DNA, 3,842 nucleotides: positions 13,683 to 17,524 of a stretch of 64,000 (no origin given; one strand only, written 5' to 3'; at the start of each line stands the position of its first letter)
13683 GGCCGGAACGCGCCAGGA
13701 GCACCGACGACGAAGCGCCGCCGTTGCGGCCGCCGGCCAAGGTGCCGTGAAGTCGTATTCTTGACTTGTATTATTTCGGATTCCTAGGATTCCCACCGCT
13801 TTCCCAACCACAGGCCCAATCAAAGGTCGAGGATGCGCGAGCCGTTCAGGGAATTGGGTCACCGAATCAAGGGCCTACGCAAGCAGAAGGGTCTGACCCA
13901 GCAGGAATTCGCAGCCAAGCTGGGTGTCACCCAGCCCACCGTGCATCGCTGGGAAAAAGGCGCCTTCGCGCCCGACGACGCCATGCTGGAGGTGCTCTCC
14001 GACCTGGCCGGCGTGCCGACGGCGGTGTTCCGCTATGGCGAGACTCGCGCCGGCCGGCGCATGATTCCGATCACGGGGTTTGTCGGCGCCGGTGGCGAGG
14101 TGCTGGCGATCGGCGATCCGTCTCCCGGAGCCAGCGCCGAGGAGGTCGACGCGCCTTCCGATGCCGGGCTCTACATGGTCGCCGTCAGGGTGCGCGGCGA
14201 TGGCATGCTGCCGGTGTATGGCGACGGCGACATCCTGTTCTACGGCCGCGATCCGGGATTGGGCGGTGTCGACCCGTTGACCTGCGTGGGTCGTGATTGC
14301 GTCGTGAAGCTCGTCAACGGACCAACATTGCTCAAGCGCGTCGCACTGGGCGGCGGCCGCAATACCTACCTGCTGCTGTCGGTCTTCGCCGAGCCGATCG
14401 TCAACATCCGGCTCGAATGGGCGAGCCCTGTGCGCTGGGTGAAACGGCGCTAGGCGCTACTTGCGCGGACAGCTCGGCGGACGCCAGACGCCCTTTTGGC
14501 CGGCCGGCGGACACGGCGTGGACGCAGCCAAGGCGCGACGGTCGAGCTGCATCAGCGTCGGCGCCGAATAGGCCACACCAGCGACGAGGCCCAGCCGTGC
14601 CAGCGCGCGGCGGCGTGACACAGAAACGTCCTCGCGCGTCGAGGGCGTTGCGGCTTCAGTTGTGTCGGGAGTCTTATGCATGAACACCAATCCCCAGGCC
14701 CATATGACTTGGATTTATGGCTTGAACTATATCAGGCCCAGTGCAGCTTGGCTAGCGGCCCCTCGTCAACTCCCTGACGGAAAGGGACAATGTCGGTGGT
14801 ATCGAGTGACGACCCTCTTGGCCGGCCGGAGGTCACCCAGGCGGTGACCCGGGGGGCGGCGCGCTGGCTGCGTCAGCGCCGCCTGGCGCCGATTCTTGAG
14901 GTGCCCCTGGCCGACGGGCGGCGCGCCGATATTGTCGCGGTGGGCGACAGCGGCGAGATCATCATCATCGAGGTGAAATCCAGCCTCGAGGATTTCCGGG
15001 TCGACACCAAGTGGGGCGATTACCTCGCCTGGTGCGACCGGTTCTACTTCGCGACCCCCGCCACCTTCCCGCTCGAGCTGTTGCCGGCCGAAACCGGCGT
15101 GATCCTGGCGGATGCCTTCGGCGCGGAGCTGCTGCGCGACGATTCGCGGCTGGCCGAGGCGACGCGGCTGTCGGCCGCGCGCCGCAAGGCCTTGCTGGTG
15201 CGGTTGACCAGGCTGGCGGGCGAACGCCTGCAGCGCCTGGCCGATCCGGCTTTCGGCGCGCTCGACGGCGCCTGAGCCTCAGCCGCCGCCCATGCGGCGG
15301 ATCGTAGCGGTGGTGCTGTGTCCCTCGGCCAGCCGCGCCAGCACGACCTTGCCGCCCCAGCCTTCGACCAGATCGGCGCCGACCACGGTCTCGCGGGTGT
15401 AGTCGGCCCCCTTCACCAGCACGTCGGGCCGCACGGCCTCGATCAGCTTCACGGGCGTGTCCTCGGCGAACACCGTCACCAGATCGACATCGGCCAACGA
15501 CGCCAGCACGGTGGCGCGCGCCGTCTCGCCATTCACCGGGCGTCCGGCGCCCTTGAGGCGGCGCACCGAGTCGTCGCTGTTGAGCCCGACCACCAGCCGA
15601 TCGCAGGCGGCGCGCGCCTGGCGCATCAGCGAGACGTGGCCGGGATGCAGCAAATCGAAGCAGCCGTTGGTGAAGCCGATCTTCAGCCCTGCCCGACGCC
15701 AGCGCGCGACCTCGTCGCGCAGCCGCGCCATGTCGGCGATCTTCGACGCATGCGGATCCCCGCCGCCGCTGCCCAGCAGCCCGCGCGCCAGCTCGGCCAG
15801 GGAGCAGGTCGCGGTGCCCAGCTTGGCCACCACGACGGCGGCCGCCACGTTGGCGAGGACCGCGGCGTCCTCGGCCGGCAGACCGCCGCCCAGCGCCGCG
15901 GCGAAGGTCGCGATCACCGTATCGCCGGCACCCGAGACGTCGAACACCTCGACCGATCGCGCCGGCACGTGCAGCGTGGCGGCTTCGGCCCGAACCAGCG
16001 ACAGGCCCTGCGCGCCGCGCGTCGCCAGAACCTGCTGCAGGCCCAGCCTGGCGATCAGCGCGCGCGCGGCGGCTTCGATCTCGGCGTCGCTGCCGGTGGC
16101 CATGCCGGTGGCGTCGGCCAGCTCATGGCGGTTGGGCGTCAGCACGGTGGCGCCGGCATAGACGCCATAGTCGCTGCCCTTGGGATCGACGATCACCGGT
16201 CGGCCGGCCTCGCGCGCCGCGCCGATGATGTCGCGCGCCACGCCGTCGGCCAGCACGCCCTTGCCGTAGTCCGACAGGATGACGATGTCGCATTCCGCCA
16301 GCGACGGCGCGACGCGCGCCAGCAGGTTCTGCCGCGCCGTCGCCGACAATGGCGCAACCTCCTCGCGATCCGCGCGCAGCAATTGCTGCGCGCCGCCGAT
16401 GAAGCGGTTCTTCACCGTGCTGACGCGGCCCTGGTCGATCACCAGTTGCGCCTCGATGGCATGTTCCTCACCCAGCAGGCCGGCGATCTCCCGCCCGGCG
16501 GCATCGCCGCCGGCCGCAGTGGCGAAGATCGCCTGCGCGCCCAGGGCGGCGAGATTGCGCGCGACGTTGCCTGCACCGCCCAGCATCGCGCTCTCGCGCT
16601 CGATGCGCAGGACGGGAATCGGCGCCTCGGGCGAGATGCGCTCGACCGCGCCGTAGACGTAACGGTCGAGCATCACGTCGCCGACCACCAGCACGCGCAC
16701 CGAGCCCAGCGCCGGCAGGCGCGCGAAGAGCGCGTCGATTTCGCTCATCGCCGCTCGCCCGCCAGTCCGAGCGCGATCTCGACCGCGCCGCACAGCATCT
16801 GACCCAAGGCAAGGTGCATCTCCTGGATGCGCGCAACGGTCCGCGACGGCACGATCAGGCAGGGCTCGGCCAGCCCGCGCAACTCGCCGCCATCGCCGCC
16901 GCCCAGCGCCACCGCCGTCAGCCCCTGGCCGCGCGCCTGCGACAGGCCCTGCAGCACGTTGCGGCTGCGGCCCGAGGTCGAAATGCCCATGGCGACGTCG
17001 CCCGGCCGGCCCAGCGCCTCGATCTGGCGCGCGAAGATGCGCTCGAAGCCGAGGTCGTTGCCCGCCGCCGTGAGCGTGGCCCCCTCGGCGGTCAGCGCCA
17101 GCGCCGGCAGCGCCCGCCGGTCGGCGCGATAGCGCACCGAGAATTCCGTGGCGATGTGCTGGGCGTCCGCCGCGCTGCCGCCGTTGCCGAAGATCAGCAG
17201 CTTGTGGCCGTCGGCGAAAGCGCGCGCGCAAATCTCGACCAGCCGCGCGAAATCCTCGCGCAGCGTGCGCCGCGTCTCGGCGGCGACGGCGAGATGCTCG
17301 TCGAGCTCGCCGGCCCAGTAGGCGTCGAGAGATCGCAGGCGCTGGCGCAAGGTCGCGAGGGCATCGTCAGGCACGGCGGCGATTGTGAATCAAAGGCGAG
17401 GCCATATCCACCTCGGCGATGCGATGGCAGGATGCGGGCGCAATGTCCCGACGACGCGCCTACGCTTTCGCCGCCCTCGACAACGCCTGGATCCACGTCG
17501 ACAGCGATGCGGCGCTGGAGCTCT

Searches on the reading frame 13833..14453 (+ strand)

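Call 65: search_protein_families(library=pfam, proteins=[window:13833-14453:+], max_evalue=0.01)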
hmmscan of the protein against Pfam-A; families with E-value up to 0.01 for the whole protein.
window:13833-14453:+ (206 aa): 8 families
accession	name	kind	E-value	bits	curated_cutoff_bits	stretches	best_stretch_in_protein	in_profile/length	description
PF01381.28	HTH_3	-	2.7e-13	50.1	23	1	12-65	1-54/55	Helix-turn-helix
PF13560.12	HTH_31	-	9.9e-12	45.4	27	1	7-64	1-59/64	Helix-turn-helix domain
PF12844.13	HTH_19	-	1.4e-05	25.3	30.2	1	9-62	1-54/64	Helix-turn-helix domain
PF13744.12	HTH_37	-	2e-05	24.7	27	1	7-45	18-56/80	Helix-turn-helix domain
PF22495.2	HTH_92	-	2.2e-05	24.1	27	1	15-47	3-35/45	RsaL-like HTH domain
PF13384.12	HTH_23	-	0.00075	19.7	24.6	1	15-40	13-37/50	Homeodomain-like domain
PF13443.12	HTH_26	-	0.0022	18.6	22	1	11-56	1-44/63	Cro/C1-type HTH DNA-binding domain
PF04545.22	Sigma70_r4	-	0.0024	17.8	24.1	1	15-45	15-45/50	Sigma-70, region 4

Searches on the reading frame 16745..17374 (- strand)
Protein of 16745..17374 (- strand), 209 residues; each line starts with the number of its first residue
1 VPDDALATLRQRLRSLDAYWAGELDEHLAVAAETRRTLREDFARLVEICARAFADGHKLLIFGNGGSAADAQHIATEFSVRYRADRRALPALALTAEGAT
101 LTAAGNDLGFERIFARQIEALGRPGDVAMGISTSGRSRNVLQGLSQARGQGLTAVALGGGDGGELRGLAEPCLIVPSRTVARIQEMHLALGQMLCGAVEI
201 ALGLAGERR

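Call 65: search_protein_families(library=pfam, proteins=[window:16745-17374:-], max_evalue=0.01)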
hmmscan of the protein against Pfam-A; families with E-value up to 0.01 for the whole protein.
window:16745-17374:- (209 aa): 2 families
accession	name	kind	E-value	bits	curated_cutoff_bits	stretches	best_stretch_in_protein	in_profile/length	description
PF13580.11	SIS_2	-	1.7e-23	83.6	27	1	28-158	7-137/138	SIS domain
PF01380.27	SIS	-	0.00026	21.2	25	1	120-176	49-105/131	SIS domain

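Call 69: search_protein_families(library=ncbifam, proteins=[window:16745-17374:-], max_evalue=0.001)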
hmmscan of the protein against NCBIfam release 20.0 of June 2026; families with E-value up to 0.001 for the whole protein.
window:16745-17374:- (209 aa): 9 families
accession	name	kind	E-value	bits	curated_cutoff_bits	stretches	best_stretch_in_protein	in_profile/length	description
TIGR00441.1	gmhA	equivalog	1.9e-51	174.1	209.45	1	48-199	3-154/154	D-sedoheptulose 7-phosphate isomerase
NF010546.0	PRK13936.1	equivalog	2.2e-48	164.6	276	1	26-202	13-192/197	phosphoheptose isomerase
NF001628.0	PRK00414.1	equivalog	1.9e-36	125.5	265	1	46-198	34-186/192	D-sedoheptulose 7-phosphate isomerase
NF008138.0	PRK10886.1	equivalog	1.8e-35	122.5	352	1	38-199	23-187/196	DnaA initiator-associating protein DiaA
NF010547.0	PRK13938.1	equivalog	7.3e-33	113.9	320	1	52-202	41-191/196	D-sedoheptulose 7-phosphate isomerase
NF003915.0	PRK05441.1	subfamily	2.8e-06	26.6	168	1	37-159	43-166/300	N-acetylmuramic acid 6-phosphate etherase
TIGR00274.1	TIGR00274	equivalog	0.00044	19.4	302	0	36-164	37-166/291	N-acetylmuramic acid 6-phosphate etherase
NF009222.0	PRK12570.1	subfamily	0.00047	19.1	255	1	41-169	54-183/307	N-acetylmuramic acid 6-phosphate etherase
NF040776.2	AlsR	equivalog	0.00088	18.3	400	0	121-176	173-228/279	transcriptional repressor AlsR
